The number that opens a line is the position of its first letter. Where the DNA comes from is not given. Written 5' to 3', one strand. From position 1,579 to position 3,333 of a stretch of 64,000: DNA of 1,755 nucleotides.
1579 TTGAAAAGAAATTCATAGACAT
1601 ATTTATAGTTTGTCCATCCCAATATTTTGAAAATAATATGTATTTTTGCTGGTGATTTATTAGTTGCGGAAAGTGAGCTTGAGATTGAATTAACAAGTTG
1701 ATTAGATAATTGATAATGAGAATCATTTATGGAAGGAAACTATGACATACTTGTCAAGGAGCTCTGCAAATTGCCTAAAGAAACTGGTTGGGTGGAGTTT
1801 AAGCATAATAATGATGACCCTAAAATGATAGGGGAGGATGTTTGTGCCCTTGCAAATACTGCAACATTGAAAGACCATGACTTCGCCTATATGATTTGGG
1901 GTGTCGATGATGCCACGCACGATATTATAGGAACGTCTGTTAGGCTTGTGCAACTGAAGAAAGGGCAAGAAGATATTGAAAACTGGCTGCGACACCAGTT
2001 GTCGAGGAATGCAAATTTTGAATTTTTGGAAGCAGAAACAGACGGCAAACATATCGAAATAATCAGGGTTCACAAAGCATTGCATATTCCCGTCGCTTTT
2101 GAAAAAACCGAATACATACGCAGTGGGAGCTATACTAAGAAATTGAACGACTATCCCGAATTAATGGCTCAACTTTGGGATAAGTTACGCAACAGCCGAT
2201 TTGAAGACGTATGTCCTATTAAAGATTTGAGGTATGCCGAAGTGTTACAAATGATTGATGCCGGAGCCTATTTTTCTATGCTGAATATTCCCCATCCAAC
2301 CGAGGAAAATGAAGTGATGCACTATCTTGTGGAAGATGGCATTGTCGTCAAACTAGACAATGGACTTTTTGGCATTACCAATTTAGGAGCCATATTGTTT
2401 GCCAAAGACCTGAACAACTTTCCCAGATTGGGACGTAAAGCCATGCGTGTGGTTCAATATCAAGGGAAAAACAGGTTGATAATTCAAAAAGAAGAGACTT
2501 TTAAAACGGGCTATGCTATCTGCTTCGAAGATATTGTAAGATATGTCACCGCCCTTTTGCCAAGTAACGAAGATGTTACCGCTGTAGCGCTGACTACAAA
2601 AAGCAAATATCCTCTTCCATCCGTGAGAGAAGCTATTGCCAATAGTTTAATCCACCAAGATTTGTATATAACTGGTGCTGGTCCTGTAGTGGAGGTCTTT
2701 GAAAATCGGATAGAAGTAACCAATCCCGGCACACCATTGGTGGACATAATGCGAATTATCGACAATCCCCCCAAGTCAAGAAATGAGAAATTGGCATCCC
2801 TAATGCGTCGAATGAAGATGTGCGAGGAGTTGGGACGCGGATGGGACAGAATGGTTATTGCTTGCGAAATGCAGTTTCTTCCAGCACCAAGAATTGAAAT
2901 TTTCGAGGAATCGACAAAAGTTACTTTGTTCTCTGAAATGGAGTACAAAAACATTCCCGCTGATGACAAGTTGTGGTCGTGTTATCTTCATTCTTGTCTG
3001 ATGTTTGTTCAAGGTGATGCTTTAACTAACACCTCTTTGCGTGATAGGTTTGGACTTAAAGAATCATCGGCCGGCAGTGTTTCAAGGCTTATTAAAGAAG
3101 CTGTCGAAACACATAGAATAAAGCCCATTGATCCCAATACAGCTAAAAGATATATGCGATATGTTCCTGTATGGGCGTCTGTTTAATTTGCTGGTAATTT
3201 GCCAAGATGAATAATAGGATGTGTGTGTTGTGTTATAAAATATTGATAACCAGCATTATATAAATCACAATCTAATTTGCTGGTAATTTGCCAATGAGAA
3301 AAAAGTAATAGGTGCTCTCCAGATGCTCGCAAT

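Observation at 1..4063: Two AT-rich islets separated and followed by diverged direct copies of a decayed pfkB'-TSCPD module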

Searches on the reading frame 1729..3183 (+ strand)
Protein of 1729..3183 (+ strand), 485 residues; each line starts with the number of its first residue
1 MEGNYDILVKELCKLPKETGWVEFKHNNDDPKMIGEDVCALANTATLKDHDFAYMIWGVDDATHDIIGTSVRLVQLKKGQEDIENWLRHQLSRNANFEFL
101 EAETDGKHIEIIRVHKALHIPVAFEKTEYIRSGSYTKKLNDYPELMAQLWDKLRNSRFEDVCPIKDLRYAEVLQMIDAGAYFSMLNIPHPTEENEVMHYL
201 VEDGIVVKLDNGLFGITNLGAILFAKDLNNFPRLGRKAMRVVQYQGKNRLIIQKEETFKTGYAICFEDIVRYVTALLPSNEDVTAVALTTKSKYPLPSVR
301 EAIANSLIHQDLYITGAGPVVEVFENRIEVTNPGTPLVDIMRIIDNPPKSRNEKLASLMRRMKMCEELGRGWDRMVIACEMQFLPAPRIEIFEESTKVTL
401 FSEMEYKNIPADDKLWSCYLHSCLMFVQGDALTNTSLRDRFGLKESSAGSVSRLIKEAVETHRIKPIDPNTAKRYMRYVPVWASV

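Call 6: search_protein_families(library=pfam, proteins=[window:1729-3183:+], max_evalue=0.01)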
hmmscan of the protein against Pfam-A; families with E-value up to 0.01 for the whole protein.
window:1729-3183:+ (485 aa): 2 families
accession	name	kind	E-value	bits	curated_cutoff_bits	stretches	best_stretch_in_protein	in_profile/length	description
PF13749.12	HATPase_c_4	-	2.5e-19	69.5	26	1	316-400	1-89/89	Putative ATP-dependent DNA helicase recG C-terminal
PF04326.19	SLFN_AlbA_2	-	7.9e-16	59.1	25.3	1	18-140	1-118/118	Schlafen, AlbA_2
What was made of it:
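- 1729..3186 (+): 485-aa Schlafen/AlbA_2 + HATPase_c_4 protein, a candidate defence or regulatory gene. Pfam (call 6).
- Checked: Schlafen ORF 1729-3186: SLFN_AlbA_2 8e-16 and HATPase_c_4 2.5e-19 (call 6).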

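Call 8: find_encoding_contigs(protein=window:1729-3183:+, flank=10000, max_places=10)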
Protein window:1729-3183:+ (485 aa): 6 contigs read that carry it; 5 places shown.
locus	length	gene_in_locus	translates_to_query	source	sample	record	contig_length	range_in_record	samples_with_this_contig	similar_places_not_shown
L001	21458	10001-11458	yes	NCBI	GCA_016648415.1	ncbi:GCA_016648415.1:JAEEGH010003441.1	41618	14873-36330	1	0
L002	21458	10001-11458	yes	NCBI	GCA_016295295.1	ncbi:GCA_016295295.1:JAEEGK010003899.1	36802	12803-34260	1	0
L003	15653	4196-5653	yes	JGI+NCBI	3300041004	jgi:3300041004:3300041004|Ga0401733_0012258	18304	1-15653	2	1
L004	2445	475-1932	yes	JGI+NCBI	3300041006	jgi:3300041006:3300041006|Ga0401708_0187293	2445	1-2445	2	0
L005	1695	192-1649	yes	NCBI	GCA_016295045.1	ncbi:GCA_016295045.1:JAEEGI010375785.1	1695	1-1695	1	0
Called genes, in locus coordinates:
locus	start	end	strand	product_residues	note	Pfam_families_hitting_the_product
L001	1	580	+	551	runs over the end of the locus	PF13231:PMT_2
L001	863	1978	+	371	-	PF00145:DNA_methylase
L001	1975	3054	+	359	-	PF00145:DNA_methylase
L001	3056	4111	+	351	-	PF13020:NOV_C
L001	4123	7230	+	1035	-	-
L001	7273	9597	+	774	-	-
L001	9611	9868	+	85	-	PF12637:TSCPD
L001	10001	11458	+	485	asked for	PF04326:SLFN_AlbA_2, PF13749:HATPase_c_4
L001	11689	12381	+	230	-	PF00294:PfkB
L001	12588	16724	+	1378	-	PF13620:CarboxypepD_reg, PF13715:CarbopepD_reg_2, PF07675:Cleaved_Adhesin, PF18962:Por_Secre_tail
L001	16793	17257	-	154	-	PF09917:DUF2147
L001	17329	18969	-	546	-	PF07675:Cleaved_Adhesin, PF18962:Por_Secre_tail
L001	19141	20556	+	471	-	PF04087:DUF389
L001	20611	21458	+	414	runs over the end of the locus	PF13742:tRNA_anti_2, PF02601:Exonuc_VII_L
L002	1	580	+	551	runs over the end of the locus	PF13231:PMT_2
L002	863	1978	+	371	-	PF00145:DNA_methylase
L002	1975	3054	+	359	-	PF00145:DNA_methylase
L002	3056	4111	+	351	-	PF13020:NOV_C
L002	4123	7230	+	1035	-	-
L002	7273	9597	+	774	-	-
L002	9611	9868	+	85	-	PF12637:TSCPD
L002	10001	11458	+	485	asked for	PF04326:SLFN_AlbA_2, PF13749:HATPase_c_4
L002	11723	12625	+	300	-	PF00294:PfkB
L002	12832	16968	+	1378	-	PF13620:CarboxypepD_reg, PF13715:CarbopepD_reg_2, PF07675:Cleaved_Adhesin, PF18962:Por_Secre_tail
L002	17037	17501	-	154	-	PF09917:DUF2147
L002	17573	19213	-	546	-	PF07675:Cleaved_Adhesin, PF18962:Por_Secre_tail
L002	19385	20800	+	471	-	PF04087:DUF389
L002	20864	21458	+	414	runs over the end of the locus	PF13742:tRNA_anti_2, PF02601:Exonuc_VII_L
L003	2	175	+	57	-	?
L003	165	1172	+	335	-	PF14390:DUF4420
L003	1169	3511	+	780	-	PF22879:AIPR_N, PF10592:AIPR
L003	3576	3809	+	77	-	-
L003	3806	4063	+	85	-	PF12637:TSCPD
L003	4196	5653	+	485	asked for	PF04326:SLFN_AlbA_2, PF13749:HATPase_c_4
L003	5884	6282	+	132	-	-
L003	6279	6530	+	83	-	PF12637:TSCPD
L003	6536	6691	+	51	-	PF01679:Pmp3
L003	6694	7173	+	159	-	PF00293:NUDIX, PF14815:NUDIX_4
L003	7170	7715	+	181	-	PF03852:Vsr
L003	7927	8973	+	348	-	PF04205:FMN_bind, PF01613:Flavin_Reduct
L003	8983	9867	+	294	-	PF00135:COesterase, PF20434:BD-FAE, PF07859:Abhydrolase_3, PF12697:Abhydrolase_6, PF02230:Abhydrolase_2 (weak)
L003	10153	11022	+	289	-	PF01633:Choline_kinase, PF01636:APH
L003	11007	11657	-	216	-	PF00753:Lactamase_B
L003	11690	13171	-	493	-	-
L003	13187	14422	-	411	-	PF19295:SufBD_N, PF01458:SUFBD_core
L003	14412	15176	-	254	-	PF02463:SMC_N (faint), PF00005:ABC_tran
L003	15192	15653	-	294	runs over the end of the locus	PF00106:adh_short, PF13561:adh_short_C2, PF00106:adh_short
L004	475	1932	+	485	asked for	PF04326:SLFN_AlbA_2, PF13749:HATPase_c_4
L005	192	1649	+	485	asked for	PF04326:SLFN_AlbA_2, PF13749:HATPase_c_4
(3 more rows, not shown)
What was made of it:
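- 1729..3186 (+): The exact protein is found in two genomic backgrounds (call 8).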

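Call 12: search_protein_families(library=pfam, proteins=[L002:11723-12622:+, L002:4123-7227:+, L002:7273-9594:+, L002:3056-4108:+, L003:165-1169:+, L003:1169-3508:+, L003:6536-6688:+], max_evalue=0.01)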
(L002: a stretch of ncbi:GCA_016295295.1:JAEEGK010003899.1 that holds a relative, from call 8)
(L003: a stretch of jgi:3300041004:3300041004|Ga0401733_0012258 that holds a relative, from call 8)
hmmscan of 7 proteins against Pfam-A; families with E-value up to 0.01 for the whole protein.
L002:11723-12622:+ (300 aa): 1 family
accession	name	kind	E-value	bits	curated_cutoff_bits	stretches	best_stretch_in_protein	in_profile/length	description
PF00294.29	PfkB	-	7.2e-28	98.2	25.8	1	25-288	32-298/302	pfkB family carbohydrate kinase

L002:4123-7227:+ (1035 aa): 2 families
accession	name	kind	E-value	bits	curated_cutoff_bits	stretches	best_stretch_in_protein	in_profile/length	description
PF25672.1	BBH37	-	0.0034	17.8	27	1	741-822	54-133/184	BBH37 helical domain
PF07728.20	AAA_5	-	0.0049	17.3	22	0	623-735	68-138/139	AAA domain (dynein-related subfamily)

L002:7273-9594:+ (774 aa): 0 families

L002:3056-4108:+ (351 aa): 1 family
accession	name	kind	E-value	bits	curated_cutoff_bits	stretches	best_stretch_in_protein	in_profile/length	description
PF13020.12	NOV_C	-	2.1e-10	41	22.1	1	209-295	1-86/91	Protein NO VEIN, C-terminal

L003:165-1169:+ (335 aa): 1 family
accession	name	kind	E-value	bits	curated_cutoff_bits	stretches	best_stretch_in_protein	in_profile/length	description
PF14390.12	DUF4420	-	1.6e-83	280.8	27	1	8-315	2-305/306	Putative PD-(D/E)XK family member, (DUF4420)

L003:1169-3508:+ (780 aa): 2 families
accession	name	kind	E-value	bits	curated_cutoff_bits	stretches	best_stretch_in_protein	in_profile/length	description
PF10592.14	AIPR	-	4.1e-93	312.9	25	1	244-568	1-306/308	AIPR protein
PF22879.1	AIPR_N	-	9.3e-41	139.8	28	1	32-185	1-151/151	Abortive infection phage resistance protein N-terminal domain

L003:6536-6688:+ (51 aa): 1 family
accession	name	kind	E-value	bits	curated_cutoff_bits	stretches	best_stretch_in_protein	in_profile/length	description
PF01679.22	Pmp3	-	5e-11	42.9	22.9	1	3-46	2-47/49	Proteolipid membrane potential modulator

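Call 21: find_related_loci(query=L002:11723-12622:+, collection=metagenome_contigs, flank=10000)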
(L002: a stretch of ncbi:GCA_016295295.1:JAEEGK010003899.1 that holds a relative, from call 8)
Query L002:11723-12622:+ (300 aa) in metagenome_contigs; peptide patterns used: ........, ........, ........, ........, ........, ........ (x = any residue, [..] = any of these).
266 stretches matched a pattern; 194 encode a relative of the query (tblastn E <= 1e-3); the best 80 are kept; 80 distinct loci.
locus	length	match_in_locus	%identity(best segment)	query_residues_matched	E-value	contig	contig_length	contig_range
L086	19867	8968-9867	100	1-300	0e+0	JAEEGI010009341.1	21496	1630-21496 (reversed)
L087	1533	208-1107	89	1-300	0e+0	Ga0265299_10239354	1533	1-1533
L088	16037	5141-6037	83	1-299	1e-176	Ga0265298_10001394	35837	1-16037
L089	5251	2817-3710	84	1-298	3e-179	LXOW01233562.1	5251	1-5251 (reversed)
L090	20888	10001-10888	84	1-296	2e-175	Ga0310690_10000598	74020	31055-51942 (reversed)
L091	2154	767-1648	84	4-297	0e+0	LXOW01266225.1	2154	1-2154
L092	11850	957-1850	84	1-298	8e-174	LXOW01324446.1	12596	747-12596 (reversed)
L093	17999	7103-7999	84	1-299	2e-173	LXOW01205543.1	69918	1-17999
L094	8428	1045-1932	82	3-298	1e-172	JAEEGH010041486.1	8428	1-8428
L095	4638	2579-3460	84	1-297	3e-177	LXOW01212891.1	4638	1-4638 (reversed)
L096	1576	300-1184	83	1-295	0e+0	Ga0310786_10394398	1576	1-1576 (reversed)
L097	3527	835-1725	83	1-297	4e-180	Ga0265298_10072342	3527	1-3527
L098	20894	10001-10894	82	1-298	4e-172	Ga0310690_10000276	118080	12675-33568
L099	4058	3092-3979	82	1-296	4e-178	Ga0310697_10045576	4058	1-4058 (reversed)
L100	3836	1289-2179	83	1-297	1e-178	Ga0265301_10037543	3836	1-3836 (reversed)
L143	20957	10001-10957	78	1-300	1e-167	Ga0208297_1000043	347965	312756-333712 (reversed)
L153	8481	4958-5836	80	5-297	7e-166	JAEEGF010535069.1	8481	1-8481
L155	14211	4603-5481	80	5-297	8e-166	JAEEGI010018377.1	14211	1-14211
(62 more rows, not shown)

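Call 26: find_homologous_proteins(query=L003:165-1169:+, max_evalue=1e-30)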
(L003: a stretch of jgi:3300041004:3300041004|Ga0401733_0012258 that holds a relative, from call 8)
Query L003:165-1169:+ (335 aa): 699 proteins with E <= 1e-30 among 2293 candidates; the best 120 are listed.
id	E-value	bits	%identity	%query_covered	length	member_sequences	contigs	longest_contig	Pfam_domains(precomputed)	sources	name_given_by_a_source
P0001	1.2e-208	710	94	100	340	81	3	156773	PF14390.13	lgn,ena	-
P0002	1.7e-208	709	94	100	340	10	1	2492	PF14390.13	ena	-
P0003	3.0e-208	709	94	100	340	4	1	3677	PF14390.13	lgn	-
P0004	3.0e-207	705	94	100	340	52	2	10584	PF14390.13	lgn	-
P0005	1.4e-206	703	93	100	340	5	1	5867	PF14390.13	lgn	-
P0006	8.2e-205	697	93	100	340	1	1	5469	PF14390.13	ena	-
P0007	2.4e-204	696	93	100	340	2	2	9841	PF14390.13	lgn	-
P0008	8.8e-204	694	92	100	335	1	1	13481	PF14390.13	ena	-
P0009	1.7e-201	686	92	100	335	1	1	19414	PF14390.13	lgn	-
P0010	5.2e-200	682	91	100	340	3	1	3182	PF14390.13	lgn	-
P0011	2.1e-198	676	90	100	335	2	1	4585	PF14390.13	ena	-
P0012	8.6e-196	668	87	100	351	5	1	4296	PF14390.13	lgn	-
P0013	1.4e-190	651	84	100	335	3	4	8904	PF14390.13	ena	-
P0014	2.8e-190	650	86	100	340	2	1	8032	PF14390.13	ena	-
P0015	1.6e-185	634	82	100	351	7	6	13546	PF14390.13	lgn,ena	-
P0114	2.0e-142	492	64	99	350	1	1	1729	PF14390.13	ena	-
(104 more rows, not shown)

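Call 27: find_encoding_contigs(protein=P0001, flank=10000, max_places=6)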
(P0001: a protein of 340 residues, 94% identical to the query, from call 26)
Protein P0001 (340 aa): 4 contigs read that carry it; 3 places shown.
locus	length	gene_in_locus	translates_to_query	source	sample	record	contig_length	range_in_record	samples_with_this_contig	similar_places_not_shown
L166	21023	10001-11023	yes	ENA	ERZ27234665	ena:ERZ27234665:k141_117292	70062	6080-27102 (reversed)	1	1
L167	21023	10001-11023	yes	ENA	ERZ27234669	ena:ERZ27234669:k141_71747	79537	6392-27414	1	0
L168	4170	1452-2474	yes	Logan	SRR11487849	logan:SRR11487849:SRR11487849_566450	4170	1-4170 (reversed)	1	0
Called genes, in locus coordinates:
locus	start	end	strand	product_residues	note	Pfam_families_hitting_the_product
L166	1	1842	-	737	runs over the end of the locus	PF10459:Peptidase_S46, PF13365:Trypsin_2 (faint)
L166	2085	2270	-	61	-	PF01783:Ribosomal_L32p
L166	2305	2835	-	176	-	PF02620:YceD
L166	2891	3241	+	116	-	PF14131:DUF4298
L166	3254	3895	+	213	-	PF01613:Flavin_Reduct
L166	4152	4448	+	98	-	PF12844:HTH_19, PF01381:HTH_3, PF13443:HTH_26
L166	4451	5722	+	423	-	PF00145:DNA_methylase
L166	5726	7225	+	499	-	PF02518:HATPase_c (weak), PF13589:HATPase_c_3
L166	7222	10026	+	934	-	PF10593:Z1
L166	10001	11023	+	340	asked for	PF14390:DUF4420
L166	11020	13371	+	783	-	PF22879:AIPR_N, PF10592:AIPR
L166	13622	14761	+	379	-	PF13784:Fic_N, PF02661:Fic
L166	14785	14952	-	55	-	-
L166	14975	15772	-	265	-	PF02129:Peptidase_S15 (weak), PF12146:Hydrolase_4, PF00561:Abhydrolase_1, PF12697:Abhydrolase_6, PF20408:Abhydrolase_11 (weak), PF00326:Peptidase_S9 (faint)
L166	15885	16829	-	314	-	PF01259:SAICAR_synt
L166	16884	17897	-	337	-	PF02562:PhoH, PF13245:AAA_19, PF13604:AAA_30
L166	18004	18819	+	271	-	PF01887:SAM_HAT_N, PF20257:SAM_HAT_C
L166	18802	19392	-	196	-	PF01569:PAP2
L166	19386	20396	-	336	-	PF01018:GTP1_OBG, PF01926:MMR_HSR1, PF02421:FeoB_N, PF16897:MMR_HSR1_Xtn (weak)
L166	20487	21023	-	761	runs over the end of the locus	PF00912:Transgly, PF28500:PBP_middle, PF00905:Transpeptidase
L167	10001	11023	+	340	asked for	PF14390:DUF4420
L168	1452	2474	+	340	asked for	PF14390:DUF4420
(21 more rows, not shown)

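Call 28: find_encoding_contigs(protein=P0009, flank=10000, max_places=4)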
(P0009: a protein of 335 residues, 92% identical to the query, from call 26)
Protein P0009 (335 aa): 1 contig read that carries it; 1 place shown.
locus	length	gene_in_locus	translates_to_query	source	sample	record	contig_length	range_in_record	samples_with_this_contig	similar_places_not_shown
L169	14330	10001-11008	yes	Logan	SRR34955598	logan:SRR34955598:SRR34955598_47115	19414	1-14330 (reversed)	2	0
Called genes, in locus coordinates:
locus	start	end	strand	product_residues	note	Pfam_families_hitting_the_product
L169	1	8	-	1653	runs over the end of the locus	PF25778:DUF7948, PF06739:SBBP (faint), PF18911:PKD_4, PF00801:PKD, PF13573:SprB, PF18962:Por_Secre_tail (faint), PF13573:SprB, PF13585:CHU_C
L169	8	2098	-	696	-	PF13734:Inhibitor_I69, PF01640:Peptidase_C10, PF00431:CUB, PF18962:Por_Secre_tail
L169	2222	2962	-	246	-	PF02698:DUF218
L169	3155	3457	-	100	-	-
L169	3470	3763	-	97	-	-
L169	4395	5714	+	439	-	PF00145:DNA_methylase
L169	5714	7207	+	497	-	PF02518:HATPase_c (faint), PF13589:HATPase_c_3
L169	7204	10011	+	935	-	PF10593:Z1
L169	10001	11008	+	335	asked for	PF14390:DUF4420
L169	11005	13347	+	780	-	PF22879:AIPR_N, PF10592:AIPR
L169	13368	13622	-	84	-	-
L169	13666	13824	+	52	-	PF01679:Pmp3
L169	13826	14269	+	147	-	PF00293:NUDIX, PF14815:NUDIX_4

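Call 29: find_encoding_contigs(protein=P0008, flank=10000, max_places=4)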
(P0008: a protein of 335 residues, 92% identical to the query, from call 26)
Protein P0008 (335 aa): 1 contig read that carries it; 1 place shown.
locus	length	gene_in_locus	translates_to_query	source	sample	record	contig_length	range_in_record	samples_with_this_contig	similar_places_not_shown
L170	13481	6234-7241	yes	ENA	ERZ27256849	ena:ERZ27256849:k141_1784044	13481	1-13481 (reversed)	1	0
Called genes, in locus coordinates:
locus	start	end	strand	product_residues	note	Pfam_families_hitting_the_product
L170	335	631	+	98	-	PF12844:HTH_19, PF01381:HTH_3, PF13443:HTH_26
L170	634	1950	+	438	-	PF00145:DNA_methylase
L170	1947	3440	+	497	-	PF02518:HATPase_c (weak), PF13589:HATPase_c_3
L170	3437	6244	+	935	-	PF10593:Z1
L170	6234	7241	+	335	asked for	PF14390:DUF4420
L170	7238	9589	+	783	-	PF22879:AIPR_N, PF10592:AIPR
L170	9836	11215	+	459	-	PF02498:Bro-N (faint), PF13310:Virulence_RhuM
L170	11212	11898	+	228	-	PF00702:Hydrolase, PF12710:HAD, PF13419:HAD_2, PF13242:Hydrolase_like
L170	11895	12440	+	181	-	PF03852:Vsr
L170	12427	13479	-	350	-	?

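Call 32: search_protein_families(library=padloc, proteins=[window:1729-3183:+, L003:1169-3508:+, L003:165-1169:+, L170:3437-6241:+, L170:1947-3437:+, L170:634-1947:+, L002:4123-7227:+, L002:7273-9594:+, L002:3056-4108:+], max_evalue=0.001)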
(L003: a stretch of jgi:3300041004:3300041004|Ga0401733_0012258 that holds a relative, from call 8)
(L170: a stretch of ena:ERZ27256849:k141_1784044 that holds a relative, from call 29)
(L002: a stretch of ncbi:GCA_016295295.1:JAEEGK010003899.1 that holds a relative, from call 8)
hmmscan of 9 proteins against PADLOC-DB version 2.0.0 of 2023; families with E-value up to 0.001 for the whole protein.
window:1729-3183:+ (485 aa): 3 families
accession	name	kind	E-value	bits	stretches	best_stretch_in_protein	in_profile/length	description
PDLC05032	PDC-S50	-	3.2e-10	37.7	1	1-127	1-126/387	-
PDLC02394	pAgo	-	4.4e-06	22.7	1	16-407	39-441/1121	-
PDLC02402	Aga_SIR2-PNTD1-PNTD2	-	6e-05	19.3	1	176-342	332-489/876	Class I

L003:1169-3508:+ (780 aa): 2 families
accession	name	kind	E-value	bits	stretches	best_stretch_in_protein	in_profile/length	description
PDLC02207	MzaE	-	1.3e-86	289.5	1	2-591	12-583/598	-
PDLC02357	AbiU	-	5.8e-21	73.2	1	241-407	242-385/537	AbiU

L003:165-1169:+ (335 aa): 1 family
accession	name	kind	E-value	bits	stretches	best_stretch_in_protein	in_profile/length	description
PDLC02206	MzaD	-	1.2e-24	85.4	1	91-315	98-317/342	-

L170:3437-6241:+ (935 aa): 2 families
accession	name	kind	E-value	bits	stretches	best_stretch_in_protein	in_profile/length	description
PDLC02205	MzaC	-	2.5e-170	566.5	1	30-914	40-942/952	-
PDLC03202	Helicase_II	-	1.5e-41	140.5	2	239-623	111-440/621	Type II helicase domain protein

L170:1947-3437:+ (497 aa): 2 families
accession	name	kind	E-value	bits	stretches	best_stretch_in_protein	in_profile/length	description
PDLC02204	MzaB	-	1.4e-100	335.2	1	9-496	5-490/500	-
PDLC03419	REase_II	-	0.00031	17.2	1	27-120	23-122/695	Type II restriction enzyme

L170:634-1947:+ (438 aa): 60 families (the best 25 are shown)
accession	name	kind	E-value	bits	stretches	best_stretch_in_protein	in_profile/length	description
PDLC02649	DrmMII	-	2.3e-145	482.8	1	3-436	2-419/422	DrmMII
PDLC03232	MTase_II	-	2.1e-92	308.4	1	6-432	4-457/465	Type II methyltransferase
PDLC03234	MTase_II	-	1.2e-73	246.6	1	4-436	3-367/375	Type II methyltransferase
PDLC03378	MTase_II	-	3.3e-65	218.7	1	6-437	3-332/344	Type II methyltransferase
PDLC03326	MTase_II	-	1.6e-64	216.6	2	89-436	51-377/412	Type II methyltransferase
PDLC02656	DrmMII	-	4.6e-60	201.8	2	3-261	2-236/491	DrmMII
PDLC00033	DruM2|DruM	-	2.8e-56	189.4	1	7-437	23-366/368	DNA cytosine methylase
PDLC03272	MTase_II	-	5.8e-56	188.4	1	3-437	72-392/407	Type II methyltransferase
PDLC02648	DrmMII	-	3.5e-55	185.6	2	96-435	79-451/468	DrmMII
PDLC03237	MTase_II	-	5.4e-54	181.5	2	4-229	792-976/1036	Type II methyltransferase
PDLC00026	DruM2|DruM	-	6.5e-51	171.9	2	4-227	3-173/336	DNA cytosine methylase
PDLC03307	MTase_II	-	8.8e-44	148.2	3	383-438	317-372/382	Type II methyltransferase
PDLC02650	DrmMII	-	1.9e-40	137.1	4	89-173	60-138/435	DrmMII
PDLC00027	DruM2|DruM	-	2.4e-40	137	2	114-223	71-173/361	DNA cytosine methylase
PDLC00030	DruM2|DruM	-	1.9e-39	133.9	2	3-224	3-187/380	DNA cytosine methylase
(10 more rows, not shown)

L002:4123-7227:+ (1035 aa): 2 families
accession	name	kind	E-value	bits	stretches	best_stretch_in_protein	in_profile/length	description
PDLC03448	REase_II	-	2.1e-37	126.7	3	707-855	687-814/857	Type II restriction enzyme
PDLC03547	REase_II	-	1.8e-23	81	3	619-661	344-388/585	Type II restriction enzyme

L002:7273-9594:+ (774 aa): 0 families

L002:3056-4108:+ (351 aa): 1 family
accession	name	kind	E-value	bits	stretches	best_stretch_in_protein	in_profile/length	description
PDLC05008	PDC-S36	-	1e-07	30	1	184-296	137-256/280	-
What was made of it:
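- On Mza anti-phage system: PADLOC MzaE 1.3e-86 over nearly the full profile (call 32).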
